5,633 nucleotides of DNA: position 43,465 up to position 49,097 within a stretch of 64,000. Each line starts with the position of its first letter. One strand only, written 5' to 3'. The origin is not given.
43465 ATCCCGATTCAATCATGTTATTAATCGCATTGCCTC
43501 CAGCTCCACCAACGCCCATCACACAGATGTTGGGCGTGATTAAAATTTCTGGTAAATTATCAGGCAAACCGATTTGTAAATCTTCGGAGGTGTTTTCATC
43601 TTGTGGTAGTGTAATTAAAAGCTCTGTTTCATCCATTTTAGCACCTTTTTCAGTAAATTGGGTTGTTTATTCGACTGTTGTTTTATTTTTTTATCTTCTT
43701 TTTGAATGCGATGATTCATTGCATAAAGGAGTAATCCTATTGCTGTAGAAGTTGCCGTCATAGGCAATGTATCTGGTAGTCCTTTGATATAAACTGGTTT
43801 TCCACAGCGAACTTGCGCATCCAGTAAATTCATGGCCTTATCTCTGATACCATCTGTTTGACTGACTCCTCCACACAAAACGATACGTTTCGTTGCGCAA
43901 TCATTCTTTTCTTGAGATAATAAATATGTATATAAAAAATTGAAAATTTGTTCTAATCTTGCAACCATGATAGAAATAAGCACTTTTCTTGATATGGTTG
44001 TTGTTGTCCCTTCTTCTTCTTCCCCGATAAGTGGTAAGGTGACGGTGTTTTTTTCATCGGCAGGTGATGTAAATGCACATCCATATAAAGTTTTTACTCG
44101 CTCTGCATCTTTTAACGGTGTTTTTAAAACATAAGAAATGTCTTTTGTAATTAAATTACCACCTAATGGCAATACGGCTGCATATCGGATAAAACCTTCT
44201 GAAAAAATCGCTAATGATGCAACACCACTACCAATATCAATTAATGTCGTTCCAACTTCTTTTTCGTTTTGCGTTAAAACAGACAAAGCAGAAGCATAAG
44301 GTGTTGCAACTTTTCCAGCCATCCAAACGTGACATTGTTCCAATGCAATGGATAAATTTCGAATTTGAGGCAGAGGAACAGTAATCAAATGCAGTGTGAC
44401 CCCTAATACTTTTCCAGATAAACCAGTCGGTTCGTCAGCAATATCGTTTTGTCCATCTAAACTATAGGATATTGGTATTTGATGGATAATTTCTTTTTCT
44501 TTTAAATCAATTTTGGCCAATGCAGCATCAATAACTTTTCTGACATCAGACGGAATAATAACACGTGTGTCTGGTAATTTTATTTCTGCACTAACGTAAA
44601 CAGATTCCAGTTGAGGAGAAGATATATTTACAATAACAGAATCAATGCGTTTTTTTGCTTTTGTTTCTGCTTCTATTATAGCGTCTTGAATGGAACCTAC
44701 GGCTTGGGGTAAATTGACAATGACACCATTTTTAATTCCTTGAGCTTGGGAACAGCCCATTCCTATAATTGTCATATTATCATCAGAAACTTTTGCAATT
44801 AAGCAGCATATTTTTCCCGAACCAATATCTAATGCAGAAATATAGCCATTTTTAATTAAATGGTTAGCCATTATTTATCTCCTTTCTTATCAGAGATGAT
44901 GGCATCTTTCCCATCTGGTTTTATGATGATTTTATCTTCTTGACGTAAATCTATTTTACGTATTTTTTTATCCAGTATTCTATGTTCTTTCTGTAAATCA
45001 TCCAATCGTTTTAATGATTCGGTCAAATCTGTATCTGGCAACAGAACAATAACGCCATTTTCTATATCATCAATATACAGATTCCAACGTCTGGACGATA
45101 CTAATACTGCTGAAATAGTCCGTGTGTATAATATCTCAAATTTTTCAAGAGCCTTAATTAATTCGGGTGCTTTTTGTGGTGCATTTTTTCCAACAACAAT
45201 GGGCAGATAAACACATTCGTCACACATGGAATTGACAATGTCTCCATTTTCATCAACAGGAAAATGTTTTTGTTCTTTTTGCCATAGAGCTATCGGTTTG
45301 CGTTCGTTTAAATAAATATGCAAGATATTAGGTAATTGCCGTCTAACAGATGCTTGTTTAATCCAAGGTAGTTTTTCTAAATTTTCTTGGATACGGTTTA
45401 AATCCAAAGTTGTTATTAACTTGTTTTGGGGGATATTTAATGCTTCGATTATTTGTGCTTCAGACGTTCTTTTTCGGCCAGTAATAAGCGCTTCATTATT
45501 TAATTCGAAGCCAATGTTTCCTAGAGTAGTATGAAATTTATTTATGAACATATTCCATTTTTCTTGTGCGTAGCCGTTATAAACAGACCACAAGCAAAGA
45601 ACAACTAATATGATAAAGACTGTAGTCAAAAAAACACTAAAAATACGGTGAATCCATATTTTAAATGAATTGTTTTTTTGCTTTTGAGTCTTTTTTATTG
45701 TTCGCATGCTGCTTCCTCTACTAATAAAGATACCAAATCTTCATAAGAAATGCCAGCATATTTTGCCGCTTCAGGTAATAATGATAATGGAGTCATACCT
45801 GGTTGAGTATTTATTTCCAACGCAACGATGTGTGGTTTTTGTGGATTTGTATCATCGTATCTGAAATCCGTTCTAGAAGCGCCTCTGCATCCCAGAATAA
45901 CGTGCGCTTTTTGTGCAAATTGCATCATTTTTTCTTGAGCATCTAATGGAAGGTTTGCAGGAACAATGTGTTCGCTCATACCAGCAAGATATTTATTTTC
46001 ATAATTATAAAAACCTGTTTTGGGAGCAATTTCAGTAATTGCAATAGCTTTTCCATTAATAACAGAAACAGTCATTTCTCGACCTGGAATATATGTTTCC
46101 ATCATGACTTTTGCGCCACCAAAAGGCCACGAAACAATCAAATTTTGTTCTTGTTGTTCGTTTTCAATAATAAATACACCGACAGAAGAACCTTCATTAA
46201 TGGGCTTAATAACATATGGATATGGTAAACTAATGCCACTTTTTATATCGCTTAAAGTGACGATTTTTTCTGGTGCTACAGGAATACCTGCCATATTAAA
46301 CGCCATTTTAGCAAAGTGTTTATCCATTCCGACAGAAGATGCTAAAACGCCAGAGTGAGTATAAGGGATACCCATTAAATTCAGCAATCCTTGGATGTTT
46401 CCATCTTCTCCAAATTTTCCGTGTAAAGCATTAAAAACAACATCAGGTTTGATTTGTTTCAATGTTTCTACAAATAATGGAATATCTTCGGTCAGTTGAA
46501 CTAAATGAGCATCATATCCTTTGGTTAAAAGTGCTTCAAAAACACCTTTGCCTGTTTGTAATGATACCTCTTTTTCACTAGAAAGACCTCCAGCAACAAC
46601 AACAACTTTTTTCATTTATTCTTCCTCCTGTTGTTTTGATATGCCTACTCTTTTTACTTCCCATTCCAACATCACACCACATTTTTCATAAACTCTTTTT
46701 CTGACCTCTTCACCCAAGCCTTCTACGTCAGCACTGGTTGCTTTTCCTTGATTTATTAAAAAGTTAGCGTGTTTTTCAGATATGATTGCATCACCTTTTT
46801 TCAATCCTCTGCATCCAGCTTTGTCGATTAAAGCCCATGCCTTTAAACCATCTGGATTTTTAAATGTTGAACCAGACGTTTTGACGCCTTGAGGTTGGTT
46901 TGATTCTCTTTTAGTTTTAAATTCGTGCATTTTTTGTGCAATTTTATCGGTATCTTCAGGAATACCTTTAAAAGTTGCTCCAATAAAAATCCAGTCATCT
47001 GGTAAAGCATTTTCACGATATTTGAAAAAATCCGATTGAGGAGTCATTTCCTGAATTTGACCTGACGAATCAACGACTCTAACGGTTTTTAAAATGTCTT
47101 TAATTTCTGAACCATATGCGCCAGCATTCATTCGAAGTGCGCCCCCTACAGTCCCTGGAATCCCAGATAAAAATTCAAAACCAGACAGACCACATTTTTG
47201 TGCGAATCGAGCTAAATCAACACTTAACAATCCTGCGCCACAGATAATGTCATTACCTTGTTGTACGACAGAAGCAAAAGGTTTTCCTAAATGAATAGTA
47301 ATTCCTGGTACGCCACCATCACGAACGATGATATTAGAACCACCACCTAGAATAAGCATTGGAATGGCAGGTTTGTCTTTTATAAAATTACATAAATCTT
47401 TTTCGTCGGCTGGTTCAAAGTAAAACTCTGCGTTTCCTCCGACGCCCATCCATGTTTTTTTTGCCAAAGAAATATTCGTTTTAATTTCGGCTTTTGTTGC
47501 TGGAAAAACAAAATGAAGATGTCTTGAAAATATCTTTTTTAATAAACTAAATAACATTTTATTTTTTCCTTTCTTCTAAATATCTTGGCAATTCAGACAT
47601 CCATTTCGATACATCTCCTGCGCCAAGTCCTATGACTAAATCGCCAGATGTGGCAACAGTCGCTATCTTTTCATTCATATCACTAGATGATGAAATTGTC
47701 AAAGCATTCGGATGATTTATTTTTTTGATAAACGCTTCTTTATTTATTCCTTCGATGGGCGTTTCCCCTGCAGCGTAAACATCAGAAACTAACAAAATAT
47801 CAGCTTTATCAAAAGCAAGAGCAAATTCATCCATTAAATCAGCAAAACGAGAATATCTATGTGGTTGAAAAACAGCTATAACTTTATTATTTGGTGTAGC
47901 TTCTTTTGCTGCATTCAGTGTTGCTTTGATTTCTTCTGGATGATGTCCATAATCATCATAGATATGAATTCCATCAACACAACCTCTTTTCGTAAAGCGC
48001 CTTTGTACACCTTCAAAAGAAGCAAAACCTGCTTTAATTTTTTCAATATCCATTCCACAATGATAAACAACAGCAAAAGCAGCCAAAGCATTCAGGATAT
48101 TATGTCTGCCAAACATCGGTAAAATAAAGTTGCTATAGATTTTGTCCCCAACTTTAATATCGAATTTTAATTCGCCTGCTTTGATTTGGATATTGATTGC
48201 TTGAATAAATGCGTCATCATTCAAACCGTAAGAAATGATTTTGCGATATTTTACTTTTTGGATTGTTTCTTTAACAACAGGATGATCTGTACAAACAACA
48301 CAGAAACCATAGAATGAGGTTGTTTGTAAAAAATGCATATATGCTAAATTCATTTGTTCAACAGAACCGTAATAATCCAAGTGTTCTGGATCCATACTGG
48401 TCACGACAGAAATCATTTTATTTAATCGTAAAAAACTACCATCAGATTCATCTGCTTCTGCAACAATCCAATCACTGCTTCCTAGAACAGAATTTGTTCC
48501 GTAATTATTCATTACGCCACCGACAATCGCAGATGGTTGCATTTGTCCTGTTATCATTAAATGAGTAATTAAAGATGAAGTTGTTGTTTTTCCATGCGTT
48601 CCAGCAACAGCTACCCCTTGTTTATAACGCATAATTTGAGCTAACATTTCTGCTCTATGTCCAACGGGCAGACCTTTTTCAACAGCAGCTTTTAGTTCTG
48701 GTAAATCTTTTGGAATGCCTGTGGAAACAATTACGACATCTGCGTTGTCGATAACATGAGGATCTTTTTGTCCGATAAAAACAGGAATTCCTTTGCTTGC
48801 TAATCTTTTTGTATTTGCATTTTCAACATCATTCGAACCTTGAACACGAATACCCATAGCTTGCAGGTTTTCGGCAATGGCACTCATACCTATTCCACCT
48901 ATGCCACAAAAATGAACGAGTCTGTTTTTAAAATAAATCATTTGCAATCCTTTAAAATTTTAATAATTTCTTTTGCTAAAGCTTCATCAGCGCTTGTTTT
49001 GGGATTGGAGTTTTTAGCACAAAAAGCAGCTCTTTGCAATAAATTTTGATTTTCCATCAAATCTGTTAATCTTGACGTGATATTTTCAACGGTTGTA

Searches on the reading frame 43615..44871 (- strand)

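Call 22: search_protein_families(library=pfam, proteins=[window:43615-44871:-], max_evalue=0.001)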
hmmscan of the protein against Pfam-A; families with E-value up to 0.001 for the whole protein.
window:43615-44871:- (418 aa): 5 families
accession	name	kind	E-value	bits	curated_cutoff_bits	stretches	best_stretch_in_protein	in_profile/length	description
PF14450.12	FtsA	-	4.4e-34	118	31.8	2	210-375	2-123/127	Cell division protein FtsA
PF02491.25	SHS2_FTSA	-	9.5e-16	58.4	25.4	1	87-164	3-79/79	SHS2 domain inserted in FTSA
PF06723.19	MreB_Mbl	-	1.4e-07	31.1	27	1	190-355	129-302/327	MreB/Mbl protein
PF11104.14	PilM_2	-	1e-05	25.1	27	0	196-261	170-235/340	Type IV pilus assembly protein PilM;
PF06277.17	EutA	-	2.3e-05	23.9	27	1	203-338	140-266/475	Ethanolamine utilisation protein EutA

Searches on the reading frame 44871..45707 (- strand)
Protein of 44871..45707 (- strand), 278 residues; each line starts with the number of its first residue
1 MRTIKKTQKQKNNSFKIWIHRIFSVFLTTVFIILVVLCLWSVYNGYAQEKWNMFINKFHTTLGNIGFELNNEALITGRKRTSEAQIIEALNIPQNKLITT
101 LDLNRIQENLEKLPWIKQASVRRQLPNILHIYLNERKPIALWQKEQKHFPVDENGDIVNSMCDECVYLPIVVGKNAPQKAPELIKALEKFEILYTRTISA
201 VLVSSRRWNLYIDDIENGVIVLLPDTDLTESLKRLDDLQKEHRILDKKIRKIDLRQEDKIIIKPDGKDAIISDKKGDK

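Call 22: search_protein_families(library=pfam, proteins=[window:44871-45707:-], max_evalue=0.001)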
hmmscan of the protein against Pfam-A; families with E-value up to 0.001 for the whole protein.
window:44871-45707:- (278 aa): 2 families
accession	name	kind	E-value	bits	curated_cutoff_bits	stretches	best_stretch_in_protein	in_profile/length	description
PF08478.15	POTRA_1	-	1.7e-19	70.3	23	1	75-136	8-69/69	POTRA domain, FtsQ-type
PF03799.20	FtsQ_DivIB_C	-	2e-15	58.1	21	1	140-255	1-114/114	Cell division protein FtsQ/DivIB, C-terminal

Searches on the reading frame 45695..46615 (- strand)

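Call 22: search_protein_families(library=pfam, proteins=[window:45695-46615:-], max_evalue=0.001)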
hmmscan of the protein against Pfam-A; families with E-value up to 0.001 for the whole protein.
window:45695-46615:- (306 aa): 4 families
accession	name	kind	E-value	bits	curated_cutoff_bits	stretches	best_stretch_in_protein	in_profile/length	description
PF07478.18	Dala_Dala_lig_C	-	1.1e-42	146.3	24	1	108-300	4-204/204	D-ala D-ala ligase C-terminus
PF01820.27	Dala_Dala_lig_N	-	5.5e-22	79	34.6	2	53-86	86-119/121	D-ala D-ala ligase N-terminus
PF02655.19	ATP-grasp_3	-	1.1e-07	32.6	23.2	1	127-270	30-155/160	ATP-grasp domain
PF13535.11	ATP-grasp_4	-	2.1e-06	27.9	27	1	131-269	2-149/160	ATP-grasp domain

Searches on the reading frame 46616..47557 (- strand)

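Call 23: search_protein_families(library=pfam, proteins=[window:46616-47557:-], max_evalue=0.001)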
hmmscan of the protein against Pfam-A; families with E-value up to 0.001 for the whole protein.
window:46616-47557:- (313 aa): 2 families
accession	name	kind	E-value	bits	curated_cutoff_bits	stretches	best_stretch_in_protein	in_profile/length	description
PF02873.21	MurB_C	-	1.7e-33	115.2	27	1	205-304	1-99/99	UDP-N-acetylenolpyruvoylglucosamine reductase, C-terminal domain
PF01565.28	FAD_binding_4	-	2.7e-20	72.9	26.4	1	44-171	2-138/139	FAD binding domain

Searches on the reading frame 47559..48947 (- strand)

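Call 23: search_protein_families(library=pfam, proteins=[window:47559-48947:-], max_evalue=0.001)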
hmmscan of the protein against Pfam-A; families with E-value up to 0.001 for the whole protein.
window:47559-48947:- (462 aa): 4 families
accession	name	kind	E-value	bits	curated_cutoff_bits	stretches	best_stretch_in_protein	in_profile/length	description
PF08245.18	Mur_ligase_M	-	6e-25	88.8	24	1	114-294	1-200/200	Mur ligase middle domain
PF01225.30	Mur_ligase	-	6.3e-24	84.6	21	1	11-109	2-94/95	Mur ligase family, catalytic domain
PF02875.26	Mur_ligase_C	-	1.1e-17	65.5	28.4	1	316-444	1-127/127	Mur ligase, glutamate ligase domain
PF21799.2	MurD-like_N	-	3.6e-06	27.6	27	1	14-95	6-86/88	Mur ligase MurD-like, N-terminal domain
